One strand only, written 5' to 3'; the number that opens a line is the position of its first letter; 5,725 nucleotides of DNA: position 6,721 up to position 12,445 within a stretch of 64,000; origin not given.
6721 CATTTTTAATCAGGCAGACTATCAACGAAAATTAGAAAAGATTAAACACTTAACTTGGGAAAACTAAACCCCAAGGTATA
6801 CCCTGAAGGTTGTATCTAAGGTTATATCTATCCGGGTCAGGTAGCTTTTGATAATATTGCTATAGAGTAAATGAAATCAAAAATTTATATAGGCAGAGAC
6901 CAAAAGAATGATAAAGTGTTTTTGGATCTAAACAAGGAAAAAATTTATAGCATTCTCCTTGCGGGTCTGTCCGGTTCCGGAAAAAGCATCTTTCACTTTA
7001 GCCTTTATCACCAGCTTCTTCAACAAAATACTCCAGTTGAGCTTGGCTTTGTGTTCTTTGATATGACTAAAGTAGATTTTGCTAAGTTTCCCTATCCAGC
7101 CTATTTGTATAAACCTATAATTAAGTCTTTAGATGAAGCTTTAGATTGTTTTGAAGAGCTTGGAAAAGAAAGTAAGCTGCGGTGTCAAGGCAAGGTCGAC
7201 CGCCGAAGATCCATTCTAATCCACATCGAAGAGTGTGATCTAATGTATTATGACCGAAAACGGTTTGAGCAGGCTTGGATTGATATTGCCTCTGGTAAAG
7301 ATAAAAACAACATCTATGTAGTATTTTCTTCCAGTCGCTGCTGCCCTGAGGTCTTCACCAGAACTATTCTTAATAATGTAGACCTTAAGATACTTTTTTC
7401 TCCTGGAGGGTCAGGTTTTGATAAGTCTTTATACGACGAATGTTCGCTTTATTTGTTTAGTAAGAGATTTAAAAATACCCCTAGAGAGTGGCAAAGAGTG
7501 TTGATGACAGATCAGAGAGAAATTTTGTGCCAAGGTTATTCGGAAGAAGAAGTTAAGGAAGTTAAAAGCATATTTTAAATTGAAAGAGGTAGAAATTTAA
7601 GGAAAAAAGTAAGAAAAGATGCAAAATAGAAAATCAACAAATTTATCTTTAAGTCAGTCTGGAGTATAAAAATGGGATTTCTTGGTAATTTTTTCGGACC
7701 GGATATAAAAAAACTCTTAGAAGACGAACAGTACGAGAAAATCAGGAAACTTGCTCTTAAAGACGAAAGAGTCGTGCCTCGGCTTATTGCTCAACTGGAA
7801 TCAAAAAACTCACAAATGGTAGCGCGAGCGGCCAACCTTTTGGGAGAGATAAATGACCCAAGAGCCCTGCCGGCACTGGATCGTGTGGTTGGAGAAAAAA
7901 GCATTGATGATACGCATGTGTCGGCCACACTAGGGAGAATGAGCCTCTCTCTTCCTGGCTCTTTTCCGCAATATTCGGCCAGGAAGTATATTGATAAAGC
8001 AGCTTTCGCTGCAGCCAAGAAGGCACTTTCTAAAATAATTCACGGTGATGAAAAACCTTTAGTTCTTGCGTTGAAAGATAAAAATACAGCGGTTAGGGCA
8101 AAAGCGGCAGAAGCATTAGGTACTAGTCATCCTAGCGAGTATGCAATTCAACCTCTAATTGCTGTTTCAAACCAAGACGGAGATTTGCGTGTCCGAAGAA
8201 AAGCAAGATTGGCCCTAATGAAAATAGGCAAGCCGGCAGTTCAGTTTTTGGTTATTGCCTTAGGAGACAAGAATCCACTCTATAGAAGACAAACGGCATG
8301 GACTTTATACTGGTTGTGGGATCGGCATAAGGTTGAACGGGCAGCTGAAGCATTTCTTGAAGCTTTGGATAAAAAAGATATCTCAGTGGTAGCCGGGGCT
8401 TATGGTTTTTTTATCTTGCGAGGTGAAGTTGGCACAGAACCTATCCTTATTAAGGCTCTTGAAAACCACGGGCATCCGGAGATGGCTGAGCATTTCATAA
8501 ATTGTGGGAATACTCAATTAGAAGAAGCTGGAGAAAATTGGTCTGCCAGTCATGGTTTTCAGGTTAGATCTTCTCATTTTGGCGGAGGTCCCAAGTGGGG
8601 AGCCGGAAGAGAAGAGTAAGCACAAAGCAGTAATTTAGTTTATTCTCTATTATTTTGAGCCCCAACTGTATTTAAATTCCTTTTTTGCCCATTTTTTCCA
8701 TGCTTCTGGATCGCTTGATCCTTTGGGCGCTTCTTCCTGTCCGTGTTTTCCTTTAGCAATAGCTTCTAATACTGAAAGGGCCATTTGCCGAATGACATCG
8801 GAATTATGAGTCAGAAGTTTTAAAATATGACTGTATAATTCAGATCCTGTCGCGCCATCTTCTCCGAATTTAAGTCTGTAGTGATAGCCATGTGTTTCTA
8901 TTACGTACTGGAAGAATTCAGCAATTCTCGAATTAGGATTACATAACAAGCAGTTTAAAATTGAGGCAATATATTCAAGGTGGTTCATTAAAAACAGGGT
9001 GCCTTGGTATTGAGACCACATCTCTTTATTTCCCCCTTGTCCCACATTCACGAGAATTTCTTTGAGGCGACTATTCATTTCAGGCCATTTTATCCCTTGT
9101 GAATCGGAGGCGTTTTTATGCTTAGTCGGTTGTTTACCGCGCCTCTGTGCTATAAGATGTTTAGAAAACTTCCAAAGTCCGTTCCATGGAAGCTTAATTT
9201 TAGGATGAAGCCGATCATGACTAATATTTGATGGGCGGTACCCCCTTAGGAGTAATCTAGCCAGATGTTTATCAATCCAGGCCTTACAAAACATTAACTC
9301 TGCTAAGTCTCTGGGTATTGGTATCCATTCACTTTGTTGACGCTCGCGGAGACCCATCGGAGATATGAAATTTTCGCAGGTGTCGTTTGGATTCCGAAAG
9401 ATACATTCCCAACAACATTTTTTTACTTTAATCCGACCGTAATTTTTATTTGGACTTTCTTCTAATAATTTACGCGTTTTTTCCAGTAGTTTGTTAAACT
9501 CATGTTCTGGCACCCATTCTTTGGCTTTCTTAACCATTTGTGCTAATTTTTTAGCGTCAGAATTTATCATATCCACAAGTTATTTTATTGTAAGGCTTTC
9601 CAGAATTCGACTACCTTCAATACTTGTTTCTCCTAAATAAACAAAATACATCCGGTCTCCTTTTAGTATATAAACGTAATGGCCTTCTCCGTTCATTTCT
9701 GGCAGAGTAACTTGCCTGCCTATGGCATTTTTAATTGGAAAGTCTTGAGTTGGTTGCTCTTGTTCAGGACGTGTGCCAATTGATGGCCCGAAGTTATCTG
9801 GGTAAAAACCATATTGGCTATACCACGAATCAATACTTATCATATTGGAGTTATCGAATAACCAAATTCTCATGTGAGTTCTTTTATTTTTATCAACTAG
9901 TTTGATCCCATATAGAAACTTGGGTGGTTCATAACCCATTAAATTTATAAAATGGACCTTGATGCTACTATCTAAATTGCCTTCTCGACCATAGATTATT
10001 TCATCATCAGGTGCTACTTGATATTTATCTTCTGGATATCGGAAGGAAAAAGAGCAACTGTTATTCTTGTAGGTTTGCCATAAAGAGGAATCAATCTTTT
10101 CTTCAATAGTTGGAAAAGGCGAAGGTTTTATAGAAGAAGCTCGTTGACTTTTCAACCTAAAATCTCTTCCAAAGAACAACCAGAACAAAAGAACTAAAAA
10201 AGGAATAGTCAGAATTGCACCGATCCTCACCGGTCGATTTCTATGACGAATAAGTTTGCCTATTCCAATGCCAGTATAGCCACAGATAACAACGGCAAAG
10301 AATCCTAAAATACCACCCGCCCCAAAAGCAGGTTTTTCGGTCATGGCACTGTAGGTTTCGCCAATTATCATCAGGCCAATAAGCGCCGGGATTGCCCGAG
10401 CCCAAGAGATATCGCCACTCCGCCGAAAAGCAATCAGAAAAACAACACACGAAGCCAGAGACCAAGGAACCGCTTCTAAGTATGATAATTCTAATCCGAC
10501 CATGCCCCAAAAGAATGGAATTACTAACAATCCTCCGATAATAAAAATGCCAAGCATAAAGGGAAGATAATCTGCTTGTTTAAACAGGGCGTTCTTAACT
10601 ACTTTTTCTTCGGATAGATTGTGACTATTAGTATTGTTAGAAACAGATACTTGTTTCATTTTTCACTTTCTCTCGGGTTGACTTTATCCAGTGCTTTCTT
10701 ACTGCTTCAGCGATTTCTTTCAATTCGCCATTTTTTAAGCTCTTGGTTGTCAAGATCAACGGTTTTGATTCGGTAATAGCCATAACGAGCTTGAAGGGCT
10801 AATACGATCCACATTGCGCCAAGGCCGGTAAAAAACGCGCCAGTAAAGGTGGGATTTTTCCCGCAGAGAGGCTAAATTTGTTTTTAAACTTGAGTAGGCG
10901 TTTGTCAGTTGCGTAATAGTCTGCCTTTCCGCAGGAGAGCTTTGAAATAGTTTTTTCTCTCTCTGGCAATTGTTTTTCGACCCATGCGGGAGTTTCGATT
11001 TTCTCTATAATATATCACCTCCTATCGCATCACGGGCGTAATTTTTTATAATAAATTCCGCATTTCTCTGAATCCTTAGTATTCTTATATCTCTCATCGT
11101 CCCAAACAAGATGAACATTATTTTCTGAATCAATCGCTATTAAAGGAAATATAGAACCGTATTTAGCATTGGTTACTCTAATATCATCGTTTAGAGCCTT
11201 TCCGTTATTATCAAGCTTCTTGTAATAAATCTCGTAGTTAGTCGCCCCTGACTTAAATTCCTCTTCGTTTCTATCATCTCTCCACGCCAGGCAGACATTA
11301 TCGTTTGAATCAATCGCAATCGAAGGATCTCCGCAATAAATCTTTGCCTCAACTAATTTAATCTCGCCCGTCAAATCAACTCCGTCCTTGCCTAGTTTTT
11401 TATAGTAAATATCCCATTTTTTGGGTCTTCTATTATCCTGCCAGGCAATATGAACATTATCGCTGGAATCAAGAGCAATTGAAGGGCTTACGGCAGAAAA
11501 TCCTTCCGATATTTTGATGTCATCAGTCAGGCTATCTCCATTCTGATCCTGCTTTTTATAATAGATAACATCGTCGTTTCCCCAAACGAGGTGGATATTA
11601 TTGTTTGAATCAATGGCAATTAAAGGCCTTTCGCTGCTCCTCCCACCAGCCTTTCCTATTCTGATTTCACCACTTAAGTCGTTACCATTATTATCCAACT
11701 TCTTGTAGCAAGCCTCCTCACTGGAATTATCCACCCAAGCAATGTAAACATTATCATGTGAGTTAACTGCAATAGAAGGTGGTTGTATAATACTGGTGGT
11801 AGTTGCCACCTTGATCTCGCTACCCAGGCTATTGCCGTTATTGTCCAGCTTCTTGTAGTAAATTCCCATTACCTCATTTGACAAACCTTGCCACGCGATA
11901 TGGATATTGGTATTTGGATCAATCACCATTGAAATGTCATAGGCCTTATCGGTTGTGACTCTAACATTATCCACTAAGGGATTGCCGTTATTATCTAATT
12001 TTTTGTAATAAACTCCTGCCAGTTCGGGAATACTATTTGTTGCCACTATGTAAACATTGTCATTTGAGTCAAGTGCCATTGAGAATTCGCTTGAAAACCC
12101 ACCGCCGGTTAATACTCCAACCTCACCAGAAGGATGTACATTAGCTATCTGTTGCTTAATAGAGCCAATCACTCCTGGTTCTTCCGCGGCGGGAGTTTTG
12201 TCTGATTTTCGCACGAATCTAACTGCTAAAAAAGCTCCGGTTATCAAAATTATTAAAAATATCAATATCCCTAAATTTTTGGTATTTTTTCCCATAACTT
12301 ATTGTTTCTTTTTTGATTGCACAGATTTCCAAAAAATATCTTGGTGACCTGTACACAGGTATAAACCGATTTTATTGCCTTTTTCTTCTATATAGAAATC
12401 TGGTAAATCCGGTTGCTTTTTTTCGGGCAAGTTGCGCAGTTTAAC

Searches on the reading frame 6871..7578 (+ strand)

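Call 29: search_protein_families(library=pfam, proteins=[window:6871-7578:+], max_evalue=0.001)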
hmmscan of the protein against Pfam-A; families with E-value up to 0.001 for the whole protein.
window:6871-7578:+ (235 aa): 1 family
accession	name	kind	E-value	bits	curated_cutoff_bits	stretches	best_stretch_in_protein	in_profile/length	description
PF01580.24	FtsK_SpoIIIE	-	1.4e-08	34.9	24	1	3-104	18-119/221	FtsK/SpoIIIE family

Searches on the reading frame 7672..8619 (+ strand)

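Call 10: search_protein_families(library=pfam, proteins=[window:7672-8619:+], max_evalue=0.01)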
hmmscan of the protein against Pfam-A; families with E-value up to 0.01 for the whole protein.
window:7672-8619:+ (315 aa): 7 families
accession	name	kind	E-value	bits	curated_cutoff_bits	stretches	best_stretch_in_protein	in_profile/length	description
PF13646.12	HEAT_2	-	1.9e-22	79.7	27.7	2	129-210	3-85/88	HEAT repeats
PF02985.28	HEAT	-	5.9e-10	38.9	23.5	0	129-150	3-25/31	HEAT repeat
PF03130.22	HEAT_PBS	-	8.8e-10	38.5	20.9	0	52-69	4-21/27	PBS lyase HEAT-like repeat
PF13513.12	HEAT_EZ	-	2.7e-07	31.4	27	0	128-150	31-53/55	HEAT-like repeat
PF00514.29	Arm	-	2.6e-05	24.5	20.6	0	26-60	5-39/41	Armadillo/beta-catenin-like repeat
PF12717.13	Cnd1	-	0.00025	21.6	26.4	0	182-246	15-81/162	non-SMC mitotic condensation complex subunit 1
PF13145.12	Rotamase_2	-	0.0072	17.6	27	0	51-148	36-119/121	PPIC-type PPIASE domain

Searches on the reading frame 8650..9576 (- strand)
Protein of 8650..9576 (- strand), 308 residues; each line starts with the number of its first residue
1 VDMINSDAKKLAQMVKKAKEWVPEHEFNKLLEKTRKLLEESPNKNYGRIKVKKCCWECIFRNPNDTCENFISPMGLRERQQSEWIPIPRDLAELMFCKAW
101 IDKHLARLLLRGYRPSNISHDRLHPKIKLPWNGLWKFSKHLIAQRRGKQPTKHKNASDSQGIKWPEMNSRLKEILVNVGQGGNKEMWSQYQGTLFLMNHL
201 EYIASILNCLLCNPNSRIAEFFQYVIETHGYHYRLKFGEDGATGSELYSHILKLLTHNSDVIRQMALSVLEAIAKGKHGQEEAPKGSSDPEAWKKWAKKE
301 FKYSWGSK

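Call 10: search_protein_families(library=pfam, proteins=[window:8650-9576:-], max_evalue=0.01)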
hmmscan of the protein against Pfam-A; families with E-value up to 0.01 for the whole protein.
window:8650-9576:- (308 aa): 1 family
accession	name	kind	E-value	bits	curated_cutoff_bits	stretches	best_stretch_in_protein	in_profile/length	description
PF02985.28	HEAT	-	0.008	16.8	23.5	0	247-275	1-29/31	HEAT repeat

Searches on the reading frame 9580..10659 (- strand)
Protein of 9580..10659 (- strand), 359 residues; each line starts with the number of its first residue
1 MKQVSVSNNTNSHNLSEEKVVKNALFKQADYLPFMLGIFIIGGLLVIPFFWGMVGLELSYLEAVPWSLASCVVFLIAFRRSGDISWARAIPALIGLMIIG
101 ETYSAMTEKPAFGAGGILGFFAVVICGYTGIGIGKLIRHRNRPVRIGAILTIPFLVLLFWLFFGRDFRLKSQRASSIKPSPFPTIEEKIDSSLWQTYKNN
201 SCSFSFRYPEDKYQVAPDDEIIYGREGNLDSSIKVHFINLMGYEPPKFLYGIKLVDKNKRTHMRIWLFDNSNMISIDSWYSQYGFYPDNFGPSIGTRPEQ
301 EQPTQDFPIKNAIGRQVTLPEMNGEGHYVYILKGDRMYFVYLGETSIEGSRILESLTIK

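Call 10: search_protein_families(library=pfam, proteins=[window:9580-10659:-], max_evalue=0.01)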
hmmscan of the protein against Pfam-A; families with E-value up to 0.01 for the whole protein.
window:9580-10659:- (359 aa): 0 families

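Call 12: search_protein_families(library=ncbifam, proteins=[window:9580-10659:-], max_evalue=0.1)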
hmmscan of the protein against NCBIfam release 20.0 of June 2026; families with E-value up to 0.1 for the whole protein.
window:9580-10659:- (359 aa): 1 family
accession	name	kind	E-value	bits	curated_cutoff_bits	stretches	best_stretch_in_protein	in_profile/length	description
NF047613.1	LIC11625_fam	exception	0.051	13.4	160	1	188-236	88-136/140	LIC11625 family surface-exposed protein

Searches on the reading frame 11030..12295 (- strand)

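Call 10: search_protein_families(library=pfam, proteins=[window:11030-12295:-], max_evalue=0.01)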
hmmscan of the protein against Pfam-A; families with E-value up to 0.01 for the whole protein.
window:11030-12295:- (421 aa): 2 families
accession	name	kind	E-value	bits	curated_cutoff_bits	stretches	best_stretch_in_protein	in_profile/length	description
PF06739.17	SBBP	-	0.0011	19.3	20.5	0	72-85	17-30/38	Beta-propeller repeat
PF15892.11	BNR_4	-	0.0014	18.5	27.3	0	252-299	210-256/272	BNR repeat-containing family member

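Call 12: search_protein_families(library=ncbifam, proteins=[window:11030-12295:-], max_evalue=0.1)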
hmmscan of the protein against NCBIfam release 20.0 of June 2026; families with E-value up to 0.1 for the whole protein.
window:11030-12295:- (421 aa): 3 families
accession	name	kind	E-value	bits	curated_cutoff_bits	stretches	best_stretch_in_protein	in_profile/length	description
NF053835.1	PDIAV_lipo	equivalog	7.6e-14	51.9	90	2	218-403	37-221/458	PDIAV motif-containing lipoprotein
NF009503.0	PRK12863.1-3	equivalog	0.0054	17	145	0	184-236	24-78/98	YciI-like protein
TIGR00332.1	neela_ferrous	domain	0.025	14.9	61.9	0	174-242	33-102/107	desulfoferrodoxin ferrous iron-binding domain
